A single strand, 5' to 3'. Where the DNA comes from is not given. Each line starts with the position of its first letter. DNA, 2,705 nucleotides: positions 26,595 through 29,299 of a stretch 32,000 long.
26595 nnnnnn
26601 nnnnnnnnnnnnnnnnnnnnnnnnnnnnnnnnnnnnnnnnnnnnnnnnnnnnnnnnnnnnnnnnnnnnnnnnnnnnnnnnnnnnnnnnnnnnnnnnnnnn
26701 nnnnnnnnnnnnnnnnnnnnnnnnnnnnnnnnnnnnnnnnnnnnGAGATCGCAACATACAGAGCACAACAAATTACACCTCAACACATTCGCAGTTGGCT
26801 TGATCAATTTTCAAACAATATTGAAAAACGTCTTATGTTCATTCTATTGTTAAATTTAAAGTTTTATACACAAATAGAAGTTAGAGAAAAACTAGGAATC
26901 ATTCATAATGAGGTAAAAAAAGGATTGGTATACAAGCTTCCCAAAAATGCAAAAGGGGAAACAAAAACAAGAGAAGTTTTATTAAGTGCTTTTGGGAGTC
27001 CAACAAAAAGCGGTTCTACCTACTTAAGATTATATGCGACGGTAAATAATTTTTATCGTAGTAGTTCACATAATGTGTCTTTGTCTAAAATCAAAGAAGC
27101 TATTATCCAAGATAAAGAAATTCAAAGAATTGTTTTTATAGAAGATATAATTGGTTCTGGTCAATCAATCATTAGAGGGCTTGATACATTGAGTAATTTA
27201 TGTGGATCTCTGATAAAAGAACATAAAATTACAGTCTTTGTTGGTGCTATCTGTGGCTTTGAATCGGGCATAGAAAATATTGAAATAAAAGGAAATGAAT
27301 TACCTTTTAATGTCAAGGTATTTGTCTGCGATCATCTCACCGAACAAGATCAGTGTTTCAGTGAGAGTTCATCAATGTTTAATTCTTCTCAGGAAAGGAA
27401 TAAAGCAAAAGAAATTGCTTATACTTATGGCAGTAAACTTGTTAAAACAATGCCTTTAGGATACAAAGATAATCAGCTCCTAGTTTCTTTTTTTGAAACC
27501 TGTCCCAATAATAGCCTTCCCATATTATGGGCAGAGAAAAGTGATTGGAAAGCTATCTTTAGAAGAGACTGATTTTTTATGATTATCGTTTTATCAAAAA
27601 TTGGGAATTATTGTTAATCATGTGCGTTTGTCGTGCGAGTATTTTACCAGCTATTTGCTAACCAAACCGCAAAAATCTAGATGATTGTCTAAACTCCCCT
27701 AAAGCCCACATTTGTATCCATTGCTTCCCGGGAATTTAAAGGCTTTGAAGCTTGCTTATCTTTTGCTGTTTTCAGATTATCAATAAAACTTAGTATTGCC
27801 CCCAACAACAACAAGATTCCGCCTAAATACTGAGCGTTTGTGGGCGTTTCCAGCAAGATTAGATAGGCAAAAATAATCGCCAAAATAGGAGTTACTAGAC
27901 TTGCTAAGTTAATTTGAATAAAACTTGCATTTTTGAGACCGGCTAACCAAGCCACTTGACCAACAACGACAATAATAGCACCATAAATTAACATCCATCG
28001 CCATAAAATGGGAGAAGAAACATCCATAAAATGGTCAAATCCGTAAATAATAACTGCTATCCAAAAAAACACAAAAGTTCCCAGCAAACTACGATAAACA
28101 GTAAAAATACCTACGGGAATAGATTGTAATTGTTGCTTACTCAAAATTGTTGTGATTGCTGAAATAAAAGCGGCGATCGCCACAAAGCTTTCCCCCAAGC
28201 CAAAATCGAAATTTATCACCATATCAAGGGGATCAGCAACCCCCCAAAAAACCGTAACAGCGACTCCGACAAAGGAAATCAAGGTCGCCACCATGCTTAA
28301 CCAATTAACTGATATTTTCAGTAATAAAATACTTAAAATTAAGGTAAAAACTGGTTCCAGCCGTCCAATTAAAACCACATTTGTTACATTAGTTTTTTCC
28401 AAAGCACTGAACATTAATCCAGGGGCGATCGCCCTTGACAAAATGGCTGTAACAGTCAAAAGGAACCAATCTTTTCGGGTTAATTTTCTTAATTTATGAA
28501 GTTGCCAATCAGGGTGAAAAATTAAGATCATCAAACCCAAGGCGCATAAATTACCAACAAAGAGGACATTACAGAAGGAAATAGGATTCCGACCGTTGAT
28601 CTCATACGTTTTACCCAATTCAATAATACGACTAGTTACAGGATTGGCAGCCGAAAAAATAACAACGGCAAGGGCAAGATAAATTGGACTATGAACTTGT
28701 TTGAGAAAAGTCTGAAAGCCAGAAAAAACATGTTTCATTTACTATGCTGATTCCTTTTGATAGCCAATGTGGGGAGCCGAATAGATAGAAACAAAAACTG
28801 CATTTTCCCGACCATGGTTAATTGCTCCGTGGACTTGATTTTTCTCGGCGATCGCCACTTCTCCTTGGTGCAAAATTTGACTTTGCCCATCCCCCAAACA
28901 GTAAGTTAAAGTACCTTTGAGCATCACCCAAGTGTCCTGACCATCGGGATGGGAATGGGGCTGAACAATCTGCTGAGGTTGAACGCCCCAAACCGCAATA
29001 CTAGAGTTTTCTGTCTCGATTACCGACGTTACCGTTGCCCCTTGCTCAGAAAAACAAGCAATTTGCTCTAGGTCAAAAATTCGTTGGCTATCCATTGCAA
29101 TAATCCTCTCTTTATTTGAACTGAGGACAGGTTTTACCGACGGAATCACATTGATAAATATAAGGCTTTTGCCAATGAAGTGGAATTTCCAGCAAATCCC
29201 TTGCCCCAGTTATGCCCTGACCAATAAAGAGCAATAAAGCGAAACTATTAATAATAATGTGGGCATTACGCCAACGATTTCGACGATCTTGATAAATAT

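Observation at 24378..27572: Orphan 1064-aa STAND-like NTPase fused to a C-terminal PRTase-like domain: candidate single-gene immune sensor/effector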

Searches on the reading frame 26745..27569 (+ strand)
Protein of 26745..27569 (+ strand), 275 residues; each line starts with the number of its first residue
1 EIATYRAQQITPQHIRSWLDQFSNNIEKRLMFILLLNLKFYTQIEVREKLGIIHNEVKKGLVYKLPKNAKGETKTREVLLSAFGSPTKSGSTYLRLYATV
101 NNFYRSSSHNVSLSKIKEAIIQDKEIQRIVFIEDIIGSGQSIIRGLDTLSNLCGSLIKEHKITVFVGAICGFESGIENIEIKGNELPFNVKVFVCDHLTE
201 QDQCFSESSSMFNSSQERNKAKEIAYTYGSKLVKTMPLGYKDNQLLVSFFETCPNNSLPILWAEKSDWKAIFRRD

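Call 44: search_solved_structures(query=window:26745-27569:+, max_evalue=10, show_alignments=2)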
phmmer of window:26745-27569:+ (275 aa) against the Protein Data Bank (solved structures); distinct sequences matched with E-value up to 10: 0.

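Call 47: search_solved_structures(query=A4, max_evalue=10, show_alignments=3)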
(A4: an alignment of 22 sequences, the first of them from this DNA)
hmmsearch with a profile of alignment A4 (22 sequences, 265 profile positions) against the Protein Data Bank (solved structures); distinct sequences matched with E-value up to 10: 23.
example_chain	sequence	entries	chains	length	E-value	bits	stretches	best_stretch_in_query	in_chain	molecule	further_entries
3m3h_A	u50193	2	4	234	0.2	14.2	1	112-149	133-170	Orotate phosphoribosyltransferase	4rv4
3qw4_B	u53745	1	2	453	0.34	13.5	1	114-146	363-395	UMP synthase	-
3mxt_A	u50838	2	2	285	0.36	13.4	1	168-217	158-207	Pantothenate synthetase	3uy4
4twb_A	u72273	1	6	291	0.36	13.4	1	106-165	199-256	Ribose-phosphate pyrophosphokinase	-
1mzv_A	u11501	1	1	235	0.64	12.6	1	116-152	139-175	Adenine Phosphoribosyltransferase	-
5vn4_A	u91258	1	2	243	0.83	12.2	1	114-150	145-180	Adenine phosphoribosyltransferase, putative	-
7kl6_A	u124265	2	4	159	0.91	12.1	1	103-145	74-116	Phosphoribosyltransferase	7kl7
1u9y_A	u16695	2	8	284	0.95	12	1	115-148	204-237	Ribose-phosphate pyrophosphokinase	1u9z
1qb7_A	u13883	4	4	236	1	11.9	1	117-180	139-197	ADENINE PHOSPHORIBOSYLTRANSFERASE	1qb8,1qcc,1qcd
2jbh_A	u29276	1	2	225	1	11.9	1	117-151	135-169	PHOSPHORIBOSYLTRANSFERASE DOMAIN-CONTAINING PROTEIN 1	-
3dez_A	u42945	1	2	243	1.1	11.8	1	114-148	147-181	Orotate phosphoribosyltransferase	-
5t3o_A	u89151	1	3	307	1.6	11.2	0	201-242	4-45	Ribose-phosphate pyrophosphokinase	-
7pn0_A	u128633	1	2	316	1.7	11.2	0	201-242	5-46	Ribose-phosphate pyrophosphokinase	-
6fd4_B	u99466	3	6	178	1.8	11.1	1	113-147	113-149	Adenine phosphoribosyltransferase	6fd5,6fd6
1g2p_A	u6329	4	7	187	1.8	11.1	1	117-143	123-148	ADENINE PHOSPHORIBOSYLTRANSFERASE 1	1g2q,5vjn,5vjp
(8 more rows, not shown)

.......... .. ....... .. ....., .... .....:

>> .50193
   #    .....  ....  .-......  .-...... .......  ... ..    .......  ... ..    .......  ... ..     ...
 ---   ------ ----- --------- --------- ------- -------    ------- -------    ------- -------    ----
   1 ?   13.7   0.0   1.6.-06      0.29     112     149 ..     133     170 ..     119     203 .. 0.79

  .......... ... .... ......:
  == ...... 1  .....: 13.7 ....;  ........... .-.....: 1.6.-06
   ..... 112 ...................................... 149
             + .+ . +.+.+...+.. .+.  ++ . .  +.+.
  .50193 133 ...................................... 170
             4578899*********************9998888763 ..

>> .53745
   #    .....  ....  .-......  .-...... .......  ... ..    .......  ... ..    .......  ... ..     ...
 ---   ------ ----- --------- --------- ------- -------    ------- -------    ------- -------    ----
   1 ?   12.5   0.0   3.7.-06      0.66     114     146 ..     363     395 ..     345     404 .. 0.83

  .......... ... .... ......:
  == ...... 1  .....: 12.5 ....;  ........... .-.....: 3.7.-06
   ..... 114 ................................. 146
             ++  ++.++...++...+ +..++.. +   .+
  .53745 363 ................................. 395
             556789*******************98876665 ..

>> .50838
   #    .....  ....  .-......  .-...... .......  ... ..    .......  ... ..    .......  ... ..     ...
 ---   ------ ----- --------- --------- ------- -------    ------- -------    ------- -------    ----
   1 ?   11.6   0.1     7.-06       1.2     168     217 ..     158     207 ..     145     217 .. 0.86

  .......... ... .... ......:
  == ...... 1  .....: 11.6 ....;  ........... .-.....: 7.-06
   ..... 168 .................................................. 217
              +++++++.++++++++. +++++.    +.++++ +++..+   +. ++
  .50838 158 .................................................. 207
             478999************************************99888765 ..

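Call 48: search_protein_families(library=phrogs, proteins=[window:26745-27569:+], max_evalue=0.1)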
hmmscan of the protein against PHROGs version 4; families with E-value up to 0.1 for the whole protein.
window:26745-27569:+ (275 aa): 0 families

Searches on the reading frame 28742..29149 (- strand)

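Call 22: search_protein_families(library=pfam, proteins=[window:28742-29149:-], max_evalue=0.001)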
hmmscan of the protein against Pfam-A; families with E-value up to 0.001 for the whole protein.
window:28742-29149:- (135 aa): 2 families
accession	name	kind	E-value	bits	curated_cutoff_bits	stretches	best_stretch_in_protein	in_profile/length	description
PF07883.17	Cupin_2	-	3.3e-14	52.8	27.2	1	53-123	2-70/70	Cupin domain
PF00190.28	Cupin_1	-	0.00014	21.9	22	1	46-131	30-121/151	Cupin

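Call 23: search_protein_families(library=padloc, proteins=[window:28742-29149:-], max_evalue=0.001)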
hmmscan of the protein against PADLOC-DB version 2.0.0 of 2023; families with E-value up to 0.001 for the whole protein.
window:28742-29149:- (135 aa): 0 families
